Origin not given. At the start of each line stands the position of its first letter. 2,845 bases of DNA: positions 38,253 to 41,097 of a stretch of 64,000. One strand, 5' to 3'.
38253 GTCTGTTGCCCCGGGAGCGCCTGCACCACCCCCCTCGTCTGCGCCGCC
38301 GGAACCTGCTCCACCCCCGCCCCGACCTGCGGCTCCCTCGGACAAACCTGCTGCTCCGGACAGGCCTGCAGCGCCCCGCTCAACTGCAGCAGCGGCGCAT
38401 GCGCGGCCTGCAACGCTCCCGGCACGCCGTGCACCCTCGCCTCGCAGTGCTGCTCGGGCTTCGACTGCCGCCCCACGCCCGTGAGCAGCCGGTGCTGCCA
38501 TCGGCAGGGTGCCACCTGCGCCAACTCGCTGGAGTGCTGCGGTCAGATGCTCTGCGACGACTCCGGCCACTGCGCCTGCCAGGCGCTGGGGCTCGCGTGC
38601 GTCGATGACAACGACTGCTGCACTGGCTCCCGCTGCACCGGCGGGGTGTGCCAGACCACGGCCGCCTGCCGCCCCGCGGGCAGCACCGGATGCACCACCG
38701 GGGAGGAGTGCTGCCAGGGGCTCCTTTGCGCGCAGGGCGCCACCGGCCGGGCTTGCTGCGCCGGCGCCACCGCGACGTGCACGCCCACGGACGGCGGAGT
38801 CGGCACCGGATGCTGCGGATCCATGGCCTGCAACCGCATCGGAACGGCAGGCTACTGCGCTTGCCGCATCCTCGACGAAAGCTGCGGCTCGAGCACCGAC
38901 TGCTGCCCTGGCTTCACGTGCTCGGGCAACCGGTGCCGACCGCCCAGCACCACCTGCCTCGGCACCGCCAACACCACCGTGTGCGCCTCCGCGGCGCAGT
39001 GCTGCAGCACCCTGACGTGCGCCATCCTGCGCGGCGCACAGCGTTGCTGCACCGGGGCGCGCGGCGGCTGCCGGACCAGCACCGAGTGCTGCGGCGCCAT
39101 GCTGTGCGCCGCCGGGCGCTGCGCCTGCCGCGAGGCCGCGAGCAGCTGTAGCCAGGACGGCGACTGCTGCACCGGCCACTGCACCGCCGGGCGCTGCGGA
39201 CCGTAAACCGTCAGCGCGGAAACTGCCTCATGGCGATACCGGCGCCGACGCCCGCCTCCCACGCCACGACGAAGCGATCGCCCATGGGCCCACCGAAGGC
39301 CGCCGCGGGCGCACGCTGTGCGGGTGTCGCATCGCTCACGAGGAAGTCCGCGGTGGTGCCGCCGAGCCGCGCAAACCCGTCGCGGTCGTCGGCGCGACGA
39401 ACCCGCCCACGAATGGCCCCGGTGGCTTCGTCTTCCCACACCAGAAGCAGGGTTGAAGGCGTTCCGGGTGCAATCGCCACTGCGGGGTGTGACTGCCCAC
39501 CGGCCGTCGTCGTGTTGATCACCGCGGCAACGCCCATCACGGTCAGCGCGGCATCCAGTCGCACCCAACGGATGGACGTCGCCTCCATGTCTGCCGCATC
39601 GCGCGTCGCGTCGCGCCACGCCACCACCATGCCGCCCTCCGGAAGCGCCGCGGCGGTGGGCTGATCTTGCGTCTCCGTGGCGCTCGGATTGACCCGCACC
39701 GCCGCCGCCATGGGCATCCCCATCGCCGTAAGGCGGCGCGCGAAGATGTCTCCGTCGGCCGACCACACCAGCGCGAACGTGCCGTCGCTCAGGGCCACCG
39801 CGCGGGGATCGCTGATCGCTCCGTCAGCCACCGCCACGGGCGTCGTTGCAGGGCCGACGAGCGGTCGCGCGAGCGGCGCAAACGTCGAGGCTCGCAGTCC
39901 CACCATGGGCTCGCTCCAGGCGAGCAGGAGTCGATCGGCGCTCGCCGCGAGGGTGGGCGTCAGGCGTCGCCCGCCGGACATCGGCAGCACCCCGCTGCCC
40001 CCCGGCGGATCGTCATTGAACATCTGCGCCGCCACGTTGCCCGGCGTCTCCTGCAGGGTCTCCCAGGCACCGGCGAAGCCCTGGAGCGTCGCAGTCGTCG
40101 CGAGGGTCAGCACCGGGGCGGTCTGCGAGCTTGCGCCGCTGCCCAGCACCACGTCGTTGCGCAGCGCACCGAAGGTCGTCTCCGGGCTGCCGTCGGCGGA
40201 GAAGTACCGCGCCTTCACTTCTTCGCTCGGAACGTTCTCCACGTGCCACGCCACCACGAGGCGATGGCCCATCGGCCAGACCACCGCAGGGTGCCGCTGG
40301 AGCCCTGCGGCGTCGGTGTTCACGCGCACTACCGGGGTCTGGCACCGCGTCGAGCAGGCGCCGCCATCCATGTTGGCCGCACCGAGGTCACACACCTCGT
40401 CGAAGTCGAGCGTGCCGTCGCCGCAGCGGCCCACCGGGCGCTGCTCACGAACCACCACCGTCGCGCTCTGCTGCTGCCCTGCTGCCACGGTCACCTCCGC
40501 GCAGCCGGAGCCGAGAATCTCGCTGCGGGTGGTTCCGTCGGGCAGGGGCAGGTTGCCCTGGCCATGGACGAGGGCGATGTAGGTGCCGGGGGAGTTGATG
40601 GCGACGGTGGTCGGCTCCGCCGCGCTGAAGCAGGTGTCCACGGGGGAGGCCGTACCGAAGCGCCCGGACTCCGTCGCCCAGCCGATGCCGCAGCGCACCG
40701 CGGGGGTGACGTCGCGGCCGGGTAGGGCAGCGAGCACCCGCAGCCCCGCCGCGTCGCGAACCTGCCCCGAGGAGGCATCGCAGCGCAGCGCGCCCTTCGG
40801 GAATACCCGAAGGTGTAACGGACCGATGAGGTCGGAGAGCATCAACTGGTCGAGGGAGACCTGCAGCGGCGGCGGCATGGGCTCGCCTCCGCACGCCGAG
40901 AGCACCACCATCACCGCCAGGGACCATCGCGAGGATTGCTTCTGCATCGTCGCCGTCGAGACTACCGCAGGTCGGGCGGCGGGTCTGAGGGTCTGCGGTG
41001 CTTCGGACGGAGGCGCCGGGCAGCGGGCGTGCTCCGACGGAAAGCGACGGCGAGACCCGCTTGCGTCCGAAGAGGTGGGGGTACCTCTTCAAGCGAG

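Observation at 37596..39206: Bacterial 'polyprotein' of about 17 tandem cystine-knot-like modules (about 19% cysteine)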

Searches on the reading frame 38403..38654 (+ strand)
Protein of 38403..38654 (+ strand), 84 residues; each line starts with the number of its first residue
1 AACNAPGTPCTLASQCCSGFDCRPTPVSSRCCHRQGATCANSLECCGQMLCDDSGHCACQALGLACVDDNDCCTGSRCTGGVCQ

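Call 25: predict_structure(alignment_id=A4)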
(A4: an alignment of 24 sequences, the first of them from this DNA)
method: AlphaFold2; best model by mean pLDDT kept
length: 84 residues; sequences in the alignment: 24
mean_pLDDT: 92.5   pTM: 0.77
mean pLDDT of the five models: 92.5, 92.1, 91.1, 89.1, 88.3
residues with pLDDT >= 90: 72; 70-90: 11; 50-70: 1; < 50: 0
segments of 3 or more residues with pLDDT < 50: none
pLDDT, mean of each block of 10 residues (from residue 1): 88 91 90 94 93 95 93 95 95
secondary structure, 60 per line:
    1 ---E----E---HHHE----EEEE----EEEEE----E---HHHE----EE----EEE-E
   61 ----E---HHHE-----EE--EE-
elements in order: E21-24 E29-33 E56-58

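Call 29: fold_search(model_id=the predicted structure, library=pdb)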
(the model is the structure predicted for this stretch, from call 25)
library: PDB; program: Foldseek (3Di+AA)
matches with E <= 10: 86; with E <= 0.001: 0
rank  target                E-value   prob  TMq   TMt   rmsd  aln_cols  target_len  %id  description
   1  5o57_MODEL_1_A        8.1e-02  0.54  0.31  0.28   6.1        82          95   18  Solution Structure of the N-terminal Region of Dkk4 (released 2018-06-13)
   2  2qsk                  1.7e-01  0.47  0.26  0.23   9.2        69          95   22  Atomic-resolution crystal structure of the Recombinant form of Scytovirin (released 2007-11-27)
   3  3s2k_C                1.8e-01  0.47  0.34  0.37   7.0        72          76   22  Structural basis of Wnt signaling inhibition by Dickkopf binding to LRP5/6. (released 2011-11-02)
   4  3s8v_X                3.0e-01  0.30  0.32  0.36   7.3        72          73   24  Crystal structure of LRP6-Dkk1 complex (released 2011-10-26)
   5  2jtk_MODEL_1_A        4.8e-01  0.30  0.28  0.27   5.3        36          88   33  A functional domain of a Wnt signal protein (released 2008-07-08)
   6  1mct_I                7.7e-01  0.69  0.27  0.73   3.0        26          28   31  THE REFINED 1.6 ANGSTROMS RESOLUTION CRYSTAL STRUCTURE OF THE COMPLEX FORMED BETWEEN PORCINE BETA-TRYPSIN AND MCTI-A,  (released 1994-01-31)
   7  3zxb_B                7.7e-01  0.12  0.28  0.35   9.6        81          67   18  Wild type single insulin-like growth factor binding domain protein (SIBD-1) from Cupiennius salei (released 2012-06-06)
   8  5fzx_MODEL_1_A        8.3e-01  0.72  0.27  0.60   2.7        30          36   23  High resolution solution NMR structure of the spider venom peptide U5- scytotoxin-Sth1a (released 2016-06-08)
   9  2it8_MODEL_1_A        9.5e-01  0.57  0.26  0.70   3.8        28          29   32  Solution structure of a linear analog of the cyclic squash trypsin inhibitor MCoTI-II (released 2007-10-02)
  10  1h9h_I                1.0e+00  0.54  0.26  0.67   4.2        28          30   32  COMPLEX OF EETI-II WITH PORCINE TRYPSIN (released 2004-07-26)
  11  1h9i_I                1.0e+00  0.54  0.26  0.67   4.2        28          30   32  COMPLEX OF EETI-II MUTANT WITH PORCINE TRYPSIN (released 2004-07-26)
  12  1la4_MODEL_1_A        1.1e+00  0.69  0.29  0.67   1.0        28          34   32  Solution Structure of SGTx1 (released 2003-11-11)
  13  2m7t_MODEL_1_A        1.1e+00  0.66  0.25  0.61   0.8        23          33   35  Solution NMR Structure of Engineered Cystine Knot Protein 2.5D (released 2014-05-07)
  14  1lu0_A                1.1e+00  0.47  0.26  0.68   4.0        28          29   32  Atomic Resolution Structure of Squash Trypsin Inhibitor: Unexpected Metal Coordination (released 2002-08-28)
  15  2a2v_MODEL_1_A        1.2e+00  0.57  0.28  0.65   2.6        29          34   28  The solution structure of Jingzhaotoxin-XI (released 2005-07-05)
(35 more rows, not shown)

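Call 37: search_protein_families(library=pfam, alignment_id=A4, max_evalue=10)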
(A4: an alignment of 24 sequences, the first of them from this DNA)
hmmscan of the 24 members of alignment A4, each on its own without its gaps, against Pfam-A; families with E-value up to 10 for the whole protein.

A. member 1, seq(84 aa): 5 families
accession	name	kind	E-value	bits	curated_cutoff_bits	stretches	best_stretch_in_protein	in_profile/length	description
PF17557.7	Conotoxin_I2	-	0.00011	22.7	27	3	3-22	1-19/38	I2-superfamily conotoxins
PF04706.18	Dickkopf_N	-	0.0056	17.4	25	2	57-84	23-51/51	Dickkopf N-terminal cysteine-rich region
PF08091.16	Toxin_21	-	0.0097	16.3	21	1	3-19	1-17/40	Spider insecticidal peptide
PF07740.17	Toxin_12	-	0.13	13.4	21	1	58-79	1-22/30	Ion channel inhibitory toxin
PF17486.7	Cys_Knot_tox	-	4.2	8.1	27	1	2-22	18-38/70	Cystine knot toxins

B. families by the number of members that match (of 24 scanned): 14 families
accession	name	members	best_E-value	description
PF07740.17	Toxin_12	18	0.00015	Ion channel inhibitory toxin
PF04706.18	Dickkopf_N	17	0.0056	Dickkopf N-terminal cysteine-rich region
PF17557.7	Conotoxin_I2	9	0.00011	I2-superfamily conotoxins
PF23416.1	DUF7107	5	1.2e-05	Domain of unknown function (DUF7107)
PF05980.17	Toxin_7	5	0.0052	Toxin 7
PF01683.23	EB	4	0.0021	EB module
PF08705.16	Gag_p6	3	0.021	Gag protein p6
PF08091.16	Toxin_21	2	0.0097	Spider insecticidal peptide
PF08093.16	Toxin_23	2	0.022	Magi 5 toxic peptide family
PF08088.17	Toxin_19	2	0.031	Conotoxin I-superfamily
PF21481.3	DIKK1-2-4_C-subdom1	1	0.014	Dickkopf-related protein 1/2/4, C-terminal subdomain 1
PF08087.16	Toxin_18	1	0.029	Conotoxin O-superfamily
PF11703.13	UPF0506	1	3.6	UPF0506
PF17486.7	Cys_Knot_tox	1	4.2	Cystine knot toxins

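Call 52: find_related_loci(query=A6, collection=genome_contigs, flank=6000)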
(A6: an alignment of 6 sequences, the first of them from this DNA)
Query A6 (84 aa) in genome_contigs; peptide patterns used: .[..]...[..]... (x = any residue, [..] = any of these).
15 stretches matched a pattern; 13 encode a relative of the query (tblastn E <= 1e-3); 13 distinct loci.
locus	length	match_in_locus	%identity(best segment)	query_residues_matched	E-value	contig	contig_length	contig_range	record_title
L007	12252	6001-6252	82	1-84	1e-41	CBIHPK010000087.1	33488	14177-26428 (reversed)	MAG TPA_asm: uncultured Myxococcaceae bacterium isolate SRR18156209_binner13_Refined_17 genome assembly, contig: ERZ2733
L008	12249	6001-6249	58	1-84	1e-25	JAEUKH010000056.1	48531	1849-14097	MAG: Myxococcales bacterium isolate new MAG-90 k141_4579440, whole genome shotgun sequence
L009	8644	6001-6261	45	3-84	1e-16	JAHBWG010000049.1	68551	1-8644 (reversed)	MAG: Sandaracinaceae bacterium isolate ACE_MYX11 MYX11_49, whole genome shotgun sequence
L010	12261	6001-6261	45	3-84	2e-16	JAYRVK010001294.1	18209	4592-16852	MAG: Sandaracinaceae bacterium isolate NJ_NJASGE3bin.19 k141_1643680, whole genome shotgun sequence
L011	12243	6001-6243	46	3-78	7e-16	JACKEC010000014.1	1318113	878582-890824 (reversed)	MAG: Sandaracinaceae bacterium isolate HK-STAS-MYXO-23 HK-STAS-MYXO-23_14, whole genome shotgun sequence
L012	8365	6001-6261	44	3-84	2e-15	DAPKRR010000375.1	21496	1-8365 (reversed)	MAG TPA_asm: Sandaracinaceae bacterium LLY-WYZ-13_1 k141_2366053, whole genome shotgun sequence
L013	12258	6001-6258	44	3-84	5e-15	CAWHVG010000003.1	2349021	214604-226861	MAG: uncultured proteobacterium isolate MFD02416.bin.1.293 genome assembly, contig: contig_3997, whole genome shotgun se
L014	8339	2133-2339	49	15-84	8e-15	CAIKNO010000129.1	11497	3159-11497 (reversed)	MAG: uncultured Sandaracinus sp. isolate KT_bin-1087 genome assembly, contig: bin-1087:129/816, whole genome shotgun seq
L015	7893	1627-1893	39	1-84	2e-14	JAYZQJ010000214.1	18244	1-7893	MAG: Myxococcota bacterium isolate XB_MAG420 DB_MAG420_0214, whole genome shotgun sequence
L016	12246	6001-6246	42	2-79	1e-13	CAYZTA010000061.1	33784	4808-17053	MAG TPA_asm: uncultured Sandaracinus sp. isolate binchicken_co322_224 genome assembly, contig: NODE_2140_length_33784_co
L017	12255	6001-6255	42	1-84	2e-13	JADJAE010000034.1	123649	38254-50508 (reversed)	MAG: Deltaproteobacteria bacterium isolate AalW_18-Q3-R10-53_BATAC.29 tig00022713-10-1238920, whole genome shotgun seque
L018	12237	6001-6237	44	3-78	1e-12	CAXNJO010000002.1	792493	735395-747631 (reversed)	MAG: Polyangiales bacterium isolate ME-04may21-LR-79 genome assembly, contig: ME-04may21-LR-C45, whole genome shotgun se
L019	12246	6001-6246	37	1-78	9e-9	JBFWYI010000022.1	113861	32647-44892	MAG: Sandaracinaceae bacterium isolate CA_2019_TPBS_160 NODE_1494_length_113861_cov_6.337630_TPBS, whole genome shotgun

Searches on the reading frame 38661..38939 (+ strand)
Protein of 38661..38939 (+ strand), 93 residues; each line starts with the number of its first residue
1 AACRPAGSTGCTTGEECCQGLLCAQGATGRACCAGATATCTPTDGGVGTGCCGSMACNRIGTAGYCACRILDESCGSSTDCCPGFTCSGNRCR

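Call 80: search_protein_families(library=pfam, proteins=[window:38661-38939:+], max_evalue=10)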
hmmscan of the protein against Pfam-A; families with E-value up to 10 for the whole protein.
seq(93 aa): 2 families
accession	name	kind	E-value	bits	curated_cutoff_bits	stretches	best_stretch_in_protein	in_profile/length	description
PF07740.17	Toxin_12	-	0.0052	17.8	21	2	67-90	1-24/30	Ion channel inhibitory toxin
PF04706.18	Dickkopf_N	-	0.12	13.2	25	1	3-26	26-48/51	Dickkopf N-terminal cysteine-rich region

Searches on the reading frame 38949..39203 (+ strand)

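Call 80: search_protein_families(library=pfam, proteins=[window:38949-39203:+], max_evalue=10)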
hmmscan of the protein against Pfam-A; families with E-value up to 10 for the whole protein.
seq(85 aa): 3 families
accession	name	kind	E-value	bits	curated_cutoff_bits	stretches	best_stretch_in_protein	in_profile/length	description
PF04706.18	Dickkopf_N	-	0.035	14.9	25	2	59-83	25-50/51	Dickkopf N-terminal cysteine-rich region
PF17557.7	Conotoxin_I2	-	0.085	13.4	27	1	60-84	1-25/38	I2-superfamily conotoxins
PF07740.17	Toxin_12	-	0.22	12.7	21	2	59-76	1-18/30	Ion channel inhibitory toxin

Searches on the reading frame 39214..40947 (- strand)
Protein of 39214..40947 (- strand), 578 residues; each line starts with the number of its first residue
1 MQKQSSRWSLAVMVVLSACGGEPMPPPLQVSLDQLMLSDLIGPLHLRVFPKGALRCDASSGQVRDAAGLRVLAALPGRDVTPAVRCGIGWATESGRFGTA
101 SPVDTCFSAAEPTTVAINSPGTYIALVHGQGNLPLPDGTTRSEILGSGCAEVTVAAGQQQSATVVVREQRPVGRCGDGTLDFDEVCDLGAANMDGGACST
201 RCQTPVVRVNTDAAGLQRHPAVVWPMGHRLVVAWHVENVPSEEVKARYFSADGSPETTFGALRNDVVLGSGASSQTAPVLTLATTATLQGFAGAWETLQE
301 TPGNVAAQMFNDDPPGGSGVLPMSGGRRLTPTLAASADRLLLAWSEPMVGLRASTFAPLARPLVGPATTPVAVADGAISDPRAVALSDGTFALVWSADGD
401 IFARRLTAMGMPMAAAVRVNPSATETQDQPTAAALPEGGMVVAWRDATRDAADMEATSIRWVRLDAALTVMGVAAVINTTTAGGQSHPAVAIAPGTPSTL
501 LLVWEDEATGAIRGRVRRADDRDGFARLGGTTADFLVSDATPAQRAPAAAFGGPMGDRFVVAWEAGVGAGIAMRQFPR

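Call 4: search_protein_families(library=pfam, proteins=[window:39214-40947:-], max_evalue=1)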
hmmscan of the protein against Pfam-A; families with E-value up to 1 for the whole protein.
window:39214-40947:- (578 aa): 1 family
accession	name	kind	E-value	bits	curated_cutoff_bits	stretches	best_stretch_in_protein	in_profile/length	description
PF00405.22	Transferrin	-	0.071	12.7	20.3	1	214-306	112-202/328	Transferrin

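Call 5: search_protein_families(library=ncbifam, proteins=[window:39214-40947:-], max_evalue=1)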
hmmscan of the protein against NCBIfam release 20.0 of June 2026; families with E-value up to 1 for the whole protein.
window:39214-40947:- (578 aa): 1 family
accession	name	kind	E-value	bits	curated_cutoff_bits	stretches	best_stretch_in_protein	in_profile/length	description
TIGR02232.1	myxo_disulf_rpt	repeat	0.02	14.7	20.8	1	174-203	3-31/38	cysteine-rich acidic repeat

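Call 66: search_protein_families(library=pfam, proteins=[window:39214-40947:-], max_evalue=0.1)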
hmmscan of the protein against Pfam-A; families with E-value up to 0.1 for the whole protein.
window:39214-40947:- (578 aa): 1 family
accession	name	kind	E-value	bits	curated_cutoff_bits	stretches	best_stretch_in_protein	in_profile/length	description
PF00405.22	Transferrin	-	0.071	12.7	20.3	0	214-306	112-202/328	Transferrin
